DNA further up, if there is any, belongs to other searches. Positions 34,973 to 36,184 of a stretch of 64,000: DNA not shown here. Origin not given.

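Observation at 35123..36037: IdeS/Mac-type cysteine protease homologue anchored by PEP-CTERM in a putative mucus-layer bacterium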

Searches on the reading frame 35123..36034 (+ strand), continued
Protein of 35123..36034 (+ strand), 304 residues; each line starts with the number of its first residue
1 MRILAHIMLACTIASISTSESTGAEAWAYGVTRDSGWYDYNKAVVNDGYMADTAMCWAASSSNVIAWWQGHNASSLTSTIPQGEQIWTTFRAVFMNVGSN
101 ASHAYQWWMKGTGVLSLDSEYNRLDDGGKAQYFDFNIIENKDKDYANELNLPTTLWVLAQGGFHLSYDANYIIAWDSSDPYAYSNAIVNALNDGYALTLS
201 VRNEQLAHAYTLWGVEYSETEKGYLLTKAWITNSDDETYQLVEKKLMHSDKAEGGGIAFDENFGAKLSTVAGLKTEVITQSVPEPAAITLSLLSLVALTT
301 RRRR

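Call 49: find_encoding_contigs(protein=P0005, flank=6000, max_places=3)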
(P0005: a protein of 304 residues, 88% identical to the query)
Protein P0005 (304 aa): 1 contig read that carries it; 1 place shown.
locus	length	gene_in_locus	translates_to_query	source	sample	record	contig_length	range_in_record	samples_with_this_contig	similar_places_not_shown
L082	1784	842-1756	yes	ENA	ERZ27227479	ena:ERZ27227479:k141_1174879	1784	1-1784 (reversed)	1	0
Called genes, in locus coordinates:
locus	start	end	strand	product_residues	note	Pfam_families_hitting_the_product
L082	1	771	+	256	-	?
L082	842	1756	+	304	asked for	PF09028:Mac-1 (faint)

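Call 50: find_encoding_contigs(protein=P0003, flank=6000, max_places=3)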
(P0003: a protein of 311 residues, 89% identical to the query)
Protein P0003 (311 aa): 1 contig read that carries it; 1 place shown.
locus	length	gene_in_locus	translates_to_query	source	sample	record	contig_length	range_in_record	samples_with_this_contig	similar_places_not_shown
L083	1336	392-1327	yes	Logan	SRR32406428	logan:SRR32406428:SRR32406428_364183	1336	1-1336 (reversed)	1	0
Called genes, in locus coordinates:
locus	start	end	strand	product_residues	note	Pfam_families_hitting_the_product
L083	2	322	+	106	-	?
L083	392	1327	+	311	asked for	PF09028:Mac-1 (faint)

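Call 56: search_protein_families(library=pfam, alignment_id=A1, max_evalue=0.1)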
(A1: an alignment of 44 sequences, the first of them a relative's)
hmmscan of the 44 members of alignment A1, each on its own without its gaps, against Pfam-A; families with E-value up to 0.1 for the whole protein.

A. member 1, P0001 (304 aa): 3 families
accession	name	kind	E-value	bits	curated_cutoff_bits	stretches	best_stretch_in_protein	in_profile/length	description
PF09028.16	Mac-1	-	6.3e-09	35.7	20.3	1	34-82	108-156/361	Mac 1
PF07589.16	PEP-CTERM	-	0.018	15.6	20.7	1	281-304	1-24/24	PEP-CTERM motif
PF11322.13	DUF3124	-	0.054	14.1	27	0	195-256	23-83/123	Protein of unknown function (DUF3124)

B. families by the number of members that match (of 44 scanned): 11 families
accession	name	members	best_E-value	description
PF09028.16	Mac-1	43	3.7e-15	Mac 1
PF07589.16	PEP-CTERM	41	4.8e-05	PEP-CTERM motif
PF12385.14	Peptidase_C70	32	0.00011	Papain-like cysteine protease AvrRpt2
PF11322.13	DUF3124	4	0.054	Protein of unknown function (DUF3124)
PF21134.2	T4_UVSX_C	2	0.049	Bacteriophage T4, Recombination and repair protein, C-terminal domain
PF25362.1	bPH_11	1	0.0013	Bacterial PH domain-like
PF01382.22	Avidin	1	0.0052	Avidin family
PF02681.20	DUF212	1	0.054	Divergent PAP2 family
PF07470.19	Glyco_hydro_88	1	0.071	Glycosyl Hydrolase Family 88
PF00144.29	Beta-lactamase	1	0.087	Beta-lactamase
PF06460.18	CoV_Methyltr_2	1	0.087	Coronavirus 2'-O-methyltransferase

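Call 57: search_protein_families(library=ncbifam, alignment_id=A1, max_evalue=0.1)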
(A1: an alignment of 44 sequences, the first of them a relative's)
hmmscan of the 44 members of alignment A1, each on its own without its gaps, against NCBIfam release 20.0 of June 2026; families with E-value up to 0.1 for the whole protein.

A. member 1, P0001 (304 aa): 6 families
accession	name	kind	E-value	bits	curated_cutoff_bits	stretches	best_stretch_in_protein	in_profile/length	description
NF041927.1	Xrt_dep_XDP1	equivalog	8.2e-05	22.7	125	1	260-304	196-241/242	exosortase-dependent surface protein XDP1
NF033554.9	floc_PepA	equivalog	0.0037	17.1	80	1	253-304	210-259/261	flocculation-associated PEP-CTERM protein PepA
NF038129.1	PEP_NF038129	equivalog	0.013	15.3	65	1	270-304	159-193/194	NF038129 family PEP-CTERM protein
TIGR02595.1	PEP_CTERM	domain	0.018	15.9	16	1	282-304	1-23/24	PEP-CTERM sorting domain-containing protein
NF038120.1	PEP_CTERM_QFxxD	subfamily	0.022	14.6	80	1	279-304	190-215/215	NF038120 family PEP-CTERM protein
NF038125.1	PEP_CTERM_THxN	subfamily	0.027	14.1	85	1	271-304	211-245/246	THxN family PEP-CTERM protein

B. families by the number of members that match (of 44 scanned): 20 families
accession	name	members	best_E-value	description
TIGR02595.1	PEP_CTERM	36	1.5e-06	PEP-CTERM sorting domain-containing protein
NF038129.1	PEP_NF038129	35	0.00012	NF038129 family PEP-CTERM protein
NF033554.9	floc_PepA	29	3.3e-07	flocculation-associated PEP-CTERM protein PepA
NF038125.1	PEP_CTERM_THxN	26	0.00014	THxN family PEP-CTERM protein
NF038120.1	PEP_CTERM_QFxxD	23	4e-05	NF038120 family PEP-CTERM protein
NF041927.1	Xrt_dep_XDP1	21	1.5e-05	exosortase-dependent surface protein XDP1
TIGR03901.2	MYXO-CTERM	18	0.0018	MYXO-CTERM sorting domain-containing protein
NF041538.1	PEP_EDSA_1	16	0.00027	EDSAP-1 family PEP-CTERM protein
NF038126.1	PEP_CTERM_FxDxF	8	1.8e-05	FxDxF family PEP-CTERM protein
NF038118.1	PEP_CTERM_CCXG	8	0.00017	CCXG family PEP-CTERM protein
TIGR03382.1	GC_trans_RRR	8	0.0046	MYXO-CTERM sorting domain-containing protein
NF038124.1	PEP_CTERM_TLD_A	6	0.0014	PEP_CTERM-anchored TLD domain-containing protein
NF033947.0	PEP-cistern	4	0.018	cistern family PEP-CTERM protein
NF038121.1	PEP_CTERM_LEVG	3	0.029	LEVG family PEP-CTERM protein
NF033191.4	JDVT-CTERM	2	0.0019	JDVT-CTERM domain-containing protein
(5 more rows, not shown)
